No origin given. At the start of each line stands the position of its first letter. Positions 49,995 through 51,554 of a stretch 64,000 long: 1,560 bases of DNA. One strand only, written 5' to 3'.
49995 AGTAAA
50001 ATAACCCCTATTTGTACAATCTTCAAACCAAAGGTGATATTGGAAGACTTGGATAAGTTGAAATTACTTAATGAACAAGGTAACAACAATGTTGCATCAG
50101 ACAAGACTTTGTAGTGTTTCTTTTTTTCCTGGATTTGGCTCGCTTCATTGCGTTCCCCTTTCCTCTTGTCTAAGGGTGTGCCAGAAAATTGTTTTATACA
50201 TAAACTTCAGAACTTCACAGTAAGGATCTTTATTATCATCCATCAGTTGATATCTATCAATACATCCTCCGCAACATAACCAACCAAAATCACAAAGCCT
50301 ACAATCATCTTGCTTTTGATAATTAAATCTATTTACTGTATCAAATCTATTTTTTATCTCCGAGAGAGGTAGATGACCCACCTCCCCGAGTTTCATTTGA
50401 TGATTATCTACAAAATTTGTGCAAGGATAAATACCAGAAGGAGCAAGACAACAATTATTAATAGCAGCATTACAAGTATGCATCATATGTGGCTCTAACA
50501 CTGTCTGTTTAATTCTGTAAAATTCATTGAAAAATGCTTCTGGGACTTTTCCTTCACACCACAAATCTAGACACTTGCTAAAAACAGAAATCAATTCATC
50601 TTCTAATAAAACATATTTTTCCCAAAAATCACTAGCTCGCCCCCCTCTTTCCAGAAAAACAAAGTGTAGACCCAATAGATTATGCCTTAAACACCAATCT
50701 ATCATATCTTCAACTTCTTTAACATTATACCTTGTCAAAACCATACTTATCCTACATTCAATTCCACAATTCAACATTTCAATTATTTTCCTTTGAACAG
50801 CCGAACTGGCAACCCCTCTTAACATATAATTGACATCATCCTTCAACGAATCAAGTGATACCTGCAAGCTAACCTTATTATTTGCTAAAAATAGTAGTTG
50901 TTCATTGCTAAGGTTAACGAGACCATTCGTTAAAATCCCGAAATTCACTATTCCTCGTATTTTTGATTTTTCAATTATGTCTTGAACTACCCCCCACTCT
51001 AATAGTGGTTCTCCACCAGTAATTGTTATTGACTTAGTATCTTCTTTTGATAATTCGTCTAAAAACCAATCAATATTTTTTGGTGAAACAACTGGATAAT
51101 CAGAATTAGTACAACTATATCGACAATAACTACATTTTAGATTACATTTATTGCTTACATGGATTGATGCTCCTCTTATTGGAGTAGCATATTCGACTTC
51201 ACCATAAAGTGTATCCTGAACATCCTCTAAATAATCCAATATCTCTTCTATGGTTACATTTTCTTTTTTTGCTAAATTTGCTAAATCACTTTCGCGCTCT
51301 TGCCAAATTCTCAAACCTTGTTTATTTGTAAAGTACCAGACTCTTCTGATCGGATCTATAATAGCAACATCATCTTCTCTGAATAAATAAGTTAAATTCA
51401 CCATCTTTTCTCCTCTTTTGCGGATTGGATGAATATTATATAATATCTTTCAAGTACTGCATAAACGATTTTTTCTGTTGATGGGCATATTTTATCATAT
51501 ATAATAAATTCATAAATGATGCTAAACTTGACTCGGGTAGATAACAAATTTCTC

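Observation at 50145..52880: Radical-SAM/SPASM maturase with N-terminal RRE in a four-gene operon; putative RiPP cluster with no obvious precursor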

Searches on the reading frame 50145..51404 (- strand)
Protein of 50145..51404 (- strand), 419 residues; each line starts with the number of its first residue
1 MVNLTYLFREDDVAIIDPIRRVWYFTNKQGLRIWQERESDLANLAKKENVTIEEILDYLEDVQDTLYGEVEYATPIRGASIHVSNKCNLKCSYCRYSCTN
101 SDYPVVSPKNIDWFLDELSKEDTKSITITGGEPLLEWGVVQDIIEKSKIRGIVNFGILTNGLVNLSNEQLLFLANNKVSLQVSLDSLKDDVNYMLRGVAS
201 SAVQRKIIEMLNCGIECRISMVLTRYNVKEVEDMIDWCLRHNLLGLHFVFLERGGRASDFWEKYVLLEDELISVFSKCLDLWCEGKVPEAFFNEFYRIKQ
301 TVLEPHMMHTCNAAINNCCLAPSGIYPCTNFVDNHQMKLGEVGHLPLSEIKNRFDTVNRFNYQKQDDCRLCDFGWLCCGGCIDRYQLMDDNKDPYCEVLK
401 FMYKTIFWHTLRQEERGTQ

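Call 3: search_protein_families(library=pfam, proteins=[window:50145-51404:-], max_evalue=0.1)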
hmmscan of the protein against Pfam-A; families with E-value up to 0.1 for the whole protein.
window:50145-51404:- (419 aa): 2 families
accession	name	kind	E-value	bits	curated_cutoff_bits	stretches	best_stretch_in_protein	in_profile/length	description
PF04055.27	Radical_SAM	-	8.4e-20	72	29.5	1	82-238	2-166/166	Radical SAM superfamily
PF13353.11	Fer4_12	-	1.5e-06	29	22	1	85-197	13-130/137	4Fe-4S single cluster domain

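Call 4: search_protein_families(library=ncbifam, proteins=[window:50145-51404:-], max_evalue=0.1)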
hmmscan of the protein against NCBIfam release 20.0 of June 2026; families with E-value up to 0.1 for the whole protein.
window:50145-51404:- (419 aa): 87 families (the best 25 are shown)
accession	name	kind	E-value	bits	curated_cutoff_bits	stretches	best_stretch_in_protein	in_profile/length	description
NF041298.1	rSAM_mat_DynA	equivalog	1.5e-26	93.2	450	1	85-406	9-349/356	dynobactin maturation radical SAM/SPASM protein DynA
NF047865.1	rSAM_PapB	equivalog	2.2e-26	92.9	340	1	80-389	6-324/330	PapB family radical SAM/SPASM ranthipeptide maturase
TIGR04055.1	rSAM_NirJ2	equivalog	1.1e-22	81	500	1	82-386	5-308/326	putative heme d1 biosynthesis radical SAM protein NirJ2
TIGR02666.1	moaA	equivalog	2.2e-21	76.2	284.05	1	80-277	13-218/336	GTP 3',8-cyclase MoaA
TIGR03962.1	mycofact_rSAM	equivalog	2.2e-20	73.1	265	1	83-383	18-315/339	mycofactocin radical SAM maturase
TIGR04064.1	rSAM_nif11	equivalog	3e-20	72.4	518.7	2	56-191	56-201/459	nif11-like peptide radical SAM maturase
TIGR03974.1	rSAM_six_Cys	equivalog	7.7e-20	71.2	425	1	53-395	71-431/451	thioether cross-link-forming SCIFF peptide maturase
TIGR02668.1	moaA_archaeal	equivalog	1.4e-19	70.2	325.25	1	71-266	4-201/303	GTP 3',8-cyclase MoaA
TIGR04163.1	rSAM_cobopep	equivalog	3.1e-19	69.1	375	1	13-400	12-409/428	peptide-modifying radical SAM enzyme CbpB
TIGR03978.1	rSAM_paired_1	equivalog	5.6e-18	64.9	370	1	83-296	89-315/466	His-Xaa-Ser system radical SAM maturase HxsB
TIGR04133.1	rSAM_w_lipo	hypoth_equivalog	2.1e-17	63.1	425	1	84-393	31-340/350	TIGR04133 family radical SAM/SPASM protein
NF001199.0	PRK00164.2-1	equivalog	5e-17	62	231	1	71-244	6-181/308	GTP 3',8-cyclase MoaA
TIGR03906.1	quino_hemo_SAM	equivalog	1.3e-16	60.3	453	1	73-399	90-436/467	quinohemoprotein amine dehydrogenase maturation protein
NF040492.1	not_ScfB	exception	3.4e-16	59.2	855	1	34-396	58-431/450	ScfB-related radical SAM/SPASM orphan maturase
NF033640.1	N_Twi_rSAM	subfamily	1e-15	57.8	170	1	74-242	108-299/398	twitch domain-containing radical SAM protein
TIGR03942.1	sulfatase_rSAM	equivalog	2.7e-15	56.3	349.45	1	83-406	7-353/363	anaerobic sulfatase maturase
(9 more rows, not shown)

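Call 8: find_homologous_proteins(query=window:50145-51404:-)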
Query window:50145-51404:- (419 aa): 184 proteins with E <= 0.001 among 2478 candidates; the best 120 are listed.
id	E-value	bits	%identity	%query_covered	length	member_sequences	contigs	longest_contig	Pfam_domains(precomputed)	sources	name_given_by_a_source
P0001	3.9e-292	987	100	100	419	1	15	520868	PF04055.28,PF13353.12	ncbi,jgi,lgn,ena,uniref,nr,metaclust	ncbi:hypothetical protein A2533_00945 [Candidatus Falkowbacteria bacterium RIFOXYD2_FULL_35_9]|unire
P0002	1.1e-121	425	46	99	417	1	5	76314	PF04055.28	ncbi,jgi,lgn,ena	-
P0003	2.7e-61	226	32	96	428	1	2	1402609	PF04055.28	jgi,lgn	jgi:radical SAM protein with 4Fe4S-binding SPASM domain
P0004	7.2e-57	211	31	99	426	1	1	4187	PF04055.28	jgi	jgi:radical SAM protein with 4Fe4S-binding SPASM domain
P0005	8.5e-28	116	27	92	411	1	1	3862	PF04055.28,PF13353.12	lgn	-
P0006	3.0e-21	94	25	92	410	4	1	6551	PF04055.28,PF13353.12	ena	-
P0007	3.6e-18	84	29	76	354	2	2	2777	PF13186.12,PF04055.28,PF13353.12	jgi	jgi:mycofactocin radical SAM maturase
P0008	5.3e-18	83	26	79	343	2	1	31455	PF13186.12,PF04055.28,PF13353.12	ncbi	-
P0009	7.7e-18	83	28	72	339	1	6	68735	PF04055.28,PF13353.12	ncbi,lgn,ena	-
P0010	1.3e-17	82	27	79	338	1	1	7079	PF13186.12,PF04055.28,PF13353.12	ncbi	-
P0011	2.0e-17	81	25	77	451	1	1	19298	PF13186.12,PF04055.28,PF13353.12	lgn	-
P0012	7.1e-17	80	27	79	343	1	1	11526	PF13186.12,PF04055.28,PF13353.12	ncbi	-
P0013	1.1e-16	79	28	79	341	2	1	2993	PF13186.12,PF04055.28,PF13353.12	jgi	jgi:mycofactocin radical SAM maturase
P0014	1.6e-16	78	25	79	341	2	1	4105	PF13186.12,PF04055.28,PF13353.12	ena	-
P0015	1.9e-16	78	29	79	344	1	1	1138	PF13186.12,PF04055.28,PF13353.12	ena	-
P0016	2.6e-16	78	28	79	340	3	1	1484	PF13186.12,PF04055.28,PF13353.12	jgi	-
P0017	2.8e-16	78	26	75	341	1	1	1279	PF13186.12,PF04055.28,PF13353.12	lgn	-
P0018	3.6e-16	77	26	79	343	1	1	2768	PF13186.12,PF04055.28,PF13353.12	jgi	jgi:mycofactocin radical SAM maturase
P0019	6.3e-16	76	27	87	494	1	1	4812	PF13186.12,PF04055.28,PF13353.12,PF05402.19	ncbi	-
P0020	7.2e-16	76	24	79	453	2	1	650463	PF13186.12,PF04055.28,PF13353.12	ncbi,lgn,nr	ncbi:MAG: radical SAM protein [Candidatus Schekmanbacteria bacterium]|nr:radical SAM protein [Candid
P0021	1.1e-15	76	28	79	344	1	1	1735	PF13186.12,PF04055.28,PF13353.12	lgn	-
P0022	1.5e-15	75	27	79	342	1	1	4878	PF13186.12,PF04055.28,PF13353.12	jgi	jgi:mycofactocin radical SAM maturase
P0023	7.6e-15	73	26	79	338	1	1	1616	PF13186.12,PF04055.28,PF13353.12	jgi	jgi:mycofactocin radical SAM maturase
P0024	1.7e-14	72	27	79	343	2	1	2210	PF13186.12,PF04055.28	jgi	jgi:mycofactocin radical SAM maturase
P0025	2.0e-14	72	25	79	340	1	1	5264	PF13186.12,PF04055.28,PF13353.12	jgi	jgi:mycofactocin radical SAM maturase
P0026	2.3e-14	71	26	79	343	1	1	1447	PF13186.12,PF04055.28,PF13353.12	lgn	-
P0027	2.8e-14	71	27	79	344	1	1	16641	PF13186.12,PF04055.28,PF13353.12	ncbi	-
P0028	2.9e-14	71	27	79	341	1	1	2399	PF13186.12,PF04055.28,PF13353.12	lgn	-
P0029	3.2e-14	71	28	82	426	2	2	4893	PF13186.12,PF04055.28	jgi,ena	-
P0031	1.3e-13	69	27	79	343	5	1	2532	PF13186.12,PF04055.28,PF13353.12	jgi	jgi:mycofactocin radical SAM maturase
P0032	1.4e-13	69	25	79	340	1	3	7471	PF13186.12,PF04055.28,PF13353.12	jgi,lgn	jgi:mycofactocin radical SAM maturase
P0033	1.7e-13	68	25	79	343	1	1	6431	PF13186.12,PF04055.28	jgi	jgi:mycofactocin radical SAM maturase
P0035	3.1e-13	68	26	79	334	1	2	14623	PF13186.12,PF04055.28,PF13353.12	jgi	jgi:mycofactocin radical SAM maturase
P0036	4.5e-13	67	26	78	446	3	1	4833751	PF13186.12,PF04055.28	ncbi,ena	-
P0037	5.9e-13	67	27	75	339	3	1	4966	PF13186.12,PF04055.28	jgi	jgi:mycofactocin radical SAM maturase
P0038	6.2e-13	67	25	79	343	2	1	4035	PF13186.12,PF04055.28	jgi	jgi:mycofactocin radical SAM maturase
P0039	6.4e-13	67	24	83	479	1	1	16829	PF13186.12,PF04055.28,PF13353.12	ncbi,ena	-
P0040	8.9e-13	66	26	79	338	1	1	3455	PF13186.12,PF04055.28,PF13353.12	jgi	jgi:mycofactocin radical SAM maturase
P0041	9.0e-13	66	27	79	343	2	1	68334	PF13186.12,PF04055.28,PF13353.12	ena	-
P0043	1.1e-12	66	25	79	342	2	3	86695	PF13186.12,PF04055.28,PF13353.12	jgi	jgi:mycofactocin radical SAM maturase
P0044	1.2e-12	66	25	79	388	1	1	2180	PF13186.12,PF04055.28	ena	-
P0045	2.0e-12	65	26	75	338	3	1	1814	PF13186.12,PF04055.28,PF13353.12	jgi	jgi:mycofactocin radical SAM maturase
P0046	5.4e-12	63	26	75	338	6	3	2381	PF13186.12,PF04055.28,PF13353.12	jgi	jgi:mycofactocin radical SAM maturase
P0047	7.4e-12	63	27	74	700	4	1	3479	PF13186.12,PF04055.28,PF13353.12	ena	-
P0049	7.8e-12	63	26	76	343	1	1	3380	PF13186.12,PF04055.28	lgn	-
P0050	1.3e-11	62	27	74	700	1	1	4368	PF13186.12,PF04055.28,PF13353.12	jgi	-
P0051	1.5e-11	62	27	86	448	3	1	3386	PF13186.12,PF04055.28,PF13353.12,PF05402.19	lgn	-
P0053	2.8e-11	61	26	71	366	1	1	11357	PF13186.12,PF04055.28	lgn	-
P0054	3.2e-11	61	25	74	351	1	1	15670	PF13186.12,PF04055.28,PF13353.12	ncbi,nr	ncbi:MAG: radical SAM protein [Opitutaceae bacterium]|nr:radical SAM protein [Opitutaceae bacterium]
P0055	3.7e-11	61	26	91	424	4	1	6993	PF13186.12,PF04055.28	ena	-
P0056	4.0e-11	61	25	72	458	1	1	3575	PF13186.12,PF04055.28,PF13353.12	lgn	-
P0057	8.9e-11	59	24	88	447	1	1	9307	PF13186.12,PF04055.28,PF05402.19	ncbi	ncbi:MAG: radical SAM protein [Chloroflexota bacterium]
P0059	1.6e-10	59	24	81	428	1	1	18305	PF13186.12,PF04055.28,PF13353.12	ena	-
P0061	2.2e-10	58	25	60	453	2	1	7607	PF13186.12,PF04055.28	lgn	-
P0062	2.8e-10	58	25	73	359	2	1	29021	PF13186.12,PF04055.28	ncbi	ncbi:MAG: radical SAM protein [Methanospirillum sp.]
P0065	5.2e-10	57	24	72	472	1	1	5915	PF13186.12,PF04055.28,PF13353.12,PF05402.19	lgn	-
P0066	5.2e-10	57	25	76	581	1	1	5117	PF13186.12,PF04055.28,PF13353.12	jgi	jgi:radical SAM protein with 4Fe4S-binding SPASM domain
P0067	6.7e-10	57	23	76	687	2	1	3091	PF13186.12,PF04055.28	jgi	-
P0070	8.4e-10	56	26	76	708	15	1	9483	PF13186.12,PF04055.28,PF13353.12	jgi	jgi:radical SAM protein with 4Fe4S-binding SPASM domain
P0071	1.1e-9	56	26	76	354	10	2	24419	PF13186.12,PF04055.28,PF13353.12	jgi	jgi:radical SAM protein with 4Fe4S-binding SPASM domain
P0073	1.9e-9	55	26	74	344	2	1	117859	PF13186.12,PF04055.28,PF13353.12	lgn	-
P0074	2.0e-9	55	27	75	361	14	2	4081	PF13186.12,PF04055.28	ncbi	-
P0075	2.7e-9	55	25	75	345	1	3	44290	PF13186.12,PF04055.28,PF13353.12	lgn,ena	-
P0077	5.5e-9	54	30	43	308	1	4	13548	PF13186.12,PF04055.28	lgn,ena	-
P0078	6.0e-9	53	29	43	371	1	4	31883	PF13186.12,PF04055.28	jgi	jgi:radical SAM protein with 4Fe4S-binding SPASM domain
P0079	7.2e-9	53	29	43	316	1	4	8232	PF13186.12,PF04055.28,PF13353.12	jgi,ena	-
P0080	7.9e-9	53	27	75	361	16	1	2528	PF13186.12,PF04055.28,PF13353.12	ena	-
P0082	1.1e-8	53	28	44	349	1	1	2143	PF13186.12,PF04055.28,PF13353.12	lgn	-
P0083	1.6e-8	52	25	79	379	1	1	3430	PF13186.12,PF04055.28,PF13353.12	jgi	jgi:mycofactocin radical SAM maturase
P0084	1.7e-8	52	34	40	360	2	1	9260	PF13186.12,PF04055.28,PF13353.12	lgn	-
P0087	2.8e-8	51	26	76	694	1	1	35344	PF13186.12,PF04055.28,PF13353.12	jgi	jgi:radical SAM protein with 4Fe4S-binding SPASM domain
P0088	3.0e-8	51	25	74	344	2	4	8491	PF13186.12,PF04055.28,PF13353.12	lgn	-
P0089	3.2e-8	51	28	64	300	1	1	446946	PF13186.12,PF04055.28,PF13353.12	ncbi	ncbi:MAG: radical SAM protein [Candidatus Dojkabacteria bacterium]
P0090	3.3e-8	51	24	78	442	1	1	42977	PF13186.12,PF04055.28,PF13353.12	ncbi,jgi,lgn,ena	-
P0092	3.7e-8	51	24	75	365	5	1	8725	PF13186.12,PF04055.28,PF13353.12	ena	-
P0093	4.1e-8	51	25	67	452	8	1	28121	PF13186.12,PF04055.28,PF13353.12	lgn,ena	-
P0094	4.2e-8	51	24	76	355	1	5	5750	PF13186.12,PF04055.28,PF13353.12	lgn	-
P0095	4.9e-8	50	24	81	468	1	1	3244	PF13186.12,PF04055.28,PF13353.12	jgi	-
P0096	4.9e-8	50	24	71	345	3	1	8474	PF13186.12,PF04055.28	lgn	-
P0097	5.4e-8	50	26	72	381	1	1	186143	PF13186.12,PF04055.28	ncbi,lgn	-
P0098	6.5e-8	50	26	47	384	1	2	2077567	PF13186.12,PF04055.28,PF13353.12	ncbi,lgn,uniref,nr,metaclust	ncbi:radical SAM/SPASM domain-containing protein [Caldivirga maquilingensis]|uniref:Radical SAM doma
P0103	1.3e-7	49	26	54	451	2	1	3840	PF13186.12,PF04055.28,PF13353.12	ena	-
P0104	1.3e-7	49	24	74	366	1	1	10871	PF13186.12,PF04055.28,PF13353.12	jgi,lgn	-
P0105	1.8e-7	49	24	74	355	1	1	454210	PF13186.12,PF04055.28,PF13353.12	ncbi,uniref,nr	ncbi:radical SAM/SPASM domain-containing protein [Indioceanicola profundi]|uniref:radical SAM/SPASM 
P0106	1.9e-7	48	28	45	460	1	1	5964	PF13186.12,PF04055.28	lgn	-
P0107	2.3e-7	48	25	75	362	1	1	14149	PF13186.12,PF04055.28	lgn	-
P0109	3.1e-7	48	26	74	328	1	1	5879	PF13186.12,PF04055.28,PF13353.12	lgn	-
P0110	4.2e-7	47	32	40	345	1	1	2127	PF13186.12,PF04055.28,PF13353.12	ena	-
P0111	4.3e-7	47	25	71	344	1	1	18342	PF13186.12,PF04055.28,PF13353.12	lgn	-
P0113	7.2e-7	47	22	90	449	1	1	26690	PF13186.12,PF04055.28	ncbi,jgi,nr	ncbi:MAG: radical SAM protein [Deltaproteobacteria bacterium]|jgi:radical SAM protein with 4Fe4S-bin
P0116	8.9e-7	46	28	39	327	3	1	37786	PF13186.12,PF04055.28,PF13353.12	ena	-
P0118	9.7e-7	46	25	74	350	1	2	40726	PF13186.12,PF04055.28,PF13353.12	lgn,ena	-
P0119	9.9e-7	46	23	79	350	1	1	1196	PF13186.12,PF04055.28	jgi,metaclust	metaclust:\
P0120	1.3e-6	46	29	39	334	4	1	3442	PF13186.12,PF04055.28,PF13353.12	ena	-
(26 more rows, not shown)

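Call 9: search_solved_structures(query=window:50145-51404:-, max_evalue=0.001, show_alignments=2)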
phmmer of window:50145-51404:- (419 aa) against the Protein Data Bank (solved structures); distinct sequences matched with E-value up to 0.001: 17.
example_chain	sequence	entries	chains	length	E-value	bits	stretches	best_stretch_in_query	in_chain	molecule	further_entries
5wgg_A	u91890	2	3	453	2.9e-17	65.9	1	52-395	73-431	Radical SAM domain protein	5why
2fb2_A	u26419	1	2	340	4e-15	58.9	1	73-320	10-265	Molybdenum cofactor biosynthesis protein A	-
1tv7_A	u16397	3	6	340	1.3e-14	57.2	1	73-307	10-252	Molybdenum cofactor biosynthesis protein A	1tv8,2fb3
6efn_A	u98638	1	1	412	4e-13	52.3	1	64-242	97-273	Sporulation killing factor maturation protein SkfB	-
5v1q_A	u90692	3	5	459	1.4e-08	37.3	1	81-244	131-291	Radical SAM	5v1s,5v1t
9dgw_A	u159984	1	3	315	7.3e-08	34.9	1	74-236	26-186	Radical SAM core domain-containing protein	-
9dfw_A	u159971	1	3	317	7.5e-08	34.9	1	74-236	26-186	Radical SAM core domain-containing protein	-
7n7i_A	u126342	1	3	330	7.6e-08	34.9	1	78-236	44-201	Viperin-like enzyme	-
6b4c_A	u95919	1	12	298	1e-07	34.5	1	79-236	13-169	Viperin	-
7tol_A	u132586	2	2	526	1.5e-06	30.6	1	79-290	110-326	glycerol dibiphytanyl glycerol tetraether - macrocyclic archaeol synthase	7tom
4k37_A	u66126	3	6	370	6.2e-06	28.6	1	83-400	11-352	Anaerobic sulfatase-maturating enzyme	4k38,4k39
4k36_A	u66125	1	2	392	7.6e-06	28.3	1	83-400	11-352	Anaerobic sulfatase-maturating enzyme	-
9dfu_A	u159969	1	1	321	4.4e-05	25.8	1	76-230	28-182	Radical SAM core domain-containing protein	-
8vpo_A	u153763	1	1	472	0.00016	23.9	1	66-383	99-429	Radical SAM core domain-containing protein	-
8ai3_A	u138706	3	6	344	0.0002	23.6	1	79-209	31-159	Putative peptide biosynthesis protein YydG | Radical SAM core domain-containing protein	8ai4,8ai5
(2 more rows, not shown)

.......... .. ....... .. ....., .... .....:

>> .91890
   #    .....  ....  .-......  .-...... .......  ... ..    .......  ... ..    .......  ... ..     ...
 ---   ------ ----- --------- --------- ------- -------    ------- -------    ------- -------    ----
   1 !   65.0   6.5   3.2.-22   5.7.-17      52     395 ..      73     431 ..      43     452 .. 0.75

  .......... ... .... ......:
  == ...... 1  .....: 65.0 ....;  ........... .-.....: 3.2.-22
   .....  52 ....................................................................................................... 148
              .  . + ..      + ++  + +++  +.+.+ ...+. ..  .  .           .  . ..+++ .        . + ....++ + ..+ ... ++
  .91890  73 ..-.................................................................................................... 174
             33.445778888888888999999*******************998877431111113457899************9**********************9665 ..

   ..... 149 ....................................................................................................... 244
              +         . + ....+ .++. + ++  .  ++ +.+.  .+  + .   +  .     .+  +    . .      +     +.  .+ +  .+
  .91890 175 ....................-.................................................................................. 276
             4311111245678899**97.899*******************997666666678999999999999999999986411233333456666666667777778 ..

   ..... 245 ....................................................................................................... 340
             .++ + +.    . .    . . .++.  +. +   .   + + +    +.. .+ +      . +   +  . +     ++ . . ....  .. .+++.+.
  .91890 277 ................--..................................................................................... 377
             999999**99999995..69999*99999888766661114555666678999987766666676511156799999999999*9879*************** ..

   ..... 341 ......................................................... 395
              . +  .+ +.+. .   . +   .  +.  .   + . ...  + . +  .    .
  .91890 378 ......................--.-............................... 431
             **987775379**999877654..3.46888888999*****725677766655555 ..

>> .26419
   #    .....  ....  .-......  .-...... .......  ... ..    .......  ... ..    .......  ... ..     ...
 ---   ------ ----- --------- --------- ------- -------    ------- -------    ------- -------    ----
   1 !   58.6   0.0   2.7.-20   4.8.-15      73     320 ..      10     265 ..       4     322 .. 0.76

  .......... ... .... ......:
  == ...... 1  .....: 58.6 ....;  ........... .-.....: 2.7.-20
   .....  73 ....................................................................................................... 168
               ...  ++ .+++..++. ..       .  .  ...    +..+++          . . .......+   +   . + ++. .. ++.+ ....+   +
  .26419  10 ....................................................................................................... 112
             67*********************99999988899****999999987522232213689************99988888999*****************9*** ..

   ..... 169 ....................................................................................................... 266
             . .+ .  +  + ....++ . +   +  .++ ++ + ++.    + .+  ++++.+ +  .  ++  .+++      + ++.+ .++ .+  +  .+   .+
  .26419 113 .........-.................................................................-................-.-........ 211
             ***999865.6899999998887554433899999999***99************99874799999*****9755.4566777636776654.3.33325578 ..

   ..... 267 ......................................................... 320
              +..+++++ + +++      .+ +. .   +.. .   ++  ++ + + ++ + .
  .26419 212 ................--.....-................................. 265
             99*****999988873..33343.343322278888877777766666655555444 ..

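Call 10: find_encoding_contigs(protein=P0002, flank=8000, max_places=4)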
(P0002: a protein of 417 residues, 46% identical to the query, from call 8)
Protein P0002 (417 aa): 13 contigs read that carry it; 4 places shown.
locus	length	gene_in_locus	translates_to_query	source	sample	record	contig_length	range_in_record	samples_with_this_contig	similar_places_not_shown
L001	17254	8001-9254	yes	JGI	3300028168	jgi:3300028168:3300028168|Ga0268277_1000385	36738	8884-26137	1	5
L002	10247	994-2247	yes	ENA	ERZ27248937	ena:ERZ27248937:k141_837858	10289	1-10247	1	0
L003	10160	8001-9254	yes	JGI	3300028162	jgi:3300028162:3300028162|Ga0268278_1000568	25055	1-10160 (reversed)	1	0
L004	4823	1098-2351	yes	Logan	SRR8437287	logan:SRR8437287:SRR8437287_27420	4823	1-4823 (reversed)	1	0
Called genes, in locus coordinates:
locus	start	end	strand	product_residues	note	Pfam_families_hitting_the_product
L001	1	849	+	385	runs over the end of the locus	PF01370:Epimerase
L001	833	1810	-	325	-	PF13489:Methyltransf_23, PF08003:Methyltransf_9, PF08241:Methyltransf_11, PF08242:Methyltransf_12, PF13649:Methyltransf_25, PF13847:Methyltransf_31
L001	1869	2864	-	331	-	PF00579:tRNA-synt_1b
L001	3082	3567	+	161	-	PF02518:HATPase_c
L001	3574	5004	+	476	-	PF01406:tRNA-synt_1e, PF09334:tRNA-synt_1g, PF23493:CysS_C (weak)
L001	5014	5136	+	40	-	-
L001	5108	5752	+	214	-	PF14397:ATPgrasp_ST (faint), PF08443:RimK (weak)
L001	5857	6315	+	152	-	PF20329:DUF6624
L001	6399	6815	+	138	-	PF00293:NUDIX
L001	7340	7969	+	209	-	-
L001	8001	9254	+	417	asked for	PF04055:Radical_SAM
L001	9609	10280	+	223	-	PF13485:Peptidase_MA_2 (faint)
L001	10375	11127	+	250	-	PF13847:Methyltransf_31 (weak), PF08241:Methyltransf_11, PF13649:Methyltransf_25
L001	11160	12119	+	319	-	PF00389:2-Hacid_dh, PF02826:2-Hacid_dh_C, PF07991:KARI_N (weak)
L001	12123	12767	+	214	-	PF01351:RNase_HII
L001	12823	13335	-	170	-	PF13207:AAA_17 (faint), PF13521:AAA_28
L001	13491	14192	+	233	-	PF13462:Thioredoxin_4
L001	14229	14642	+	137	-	-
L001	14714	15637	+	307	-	PF13534:Fer4_17 (faint), PF14697:Fer4_21 (faint), PF12797:Fer4_2 (faint), PF17179:Fer4_22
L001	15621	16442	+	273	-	PF00970:FAD_binding_6 (weak), PF08022:FAD_binding_8 (weak), PF00175:NAD_binding_1, PF10418:DHODB_Fe-S_bind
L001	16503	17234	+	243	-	PF01058:Oxidored_q6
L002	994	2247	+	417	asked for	PF04055:Radical_SAM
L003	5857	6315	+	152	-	PF20329:DUF6624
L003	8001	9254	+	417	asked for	PF04055:Radical_SAM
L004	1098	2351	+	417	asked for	PF04055:Radical_SAM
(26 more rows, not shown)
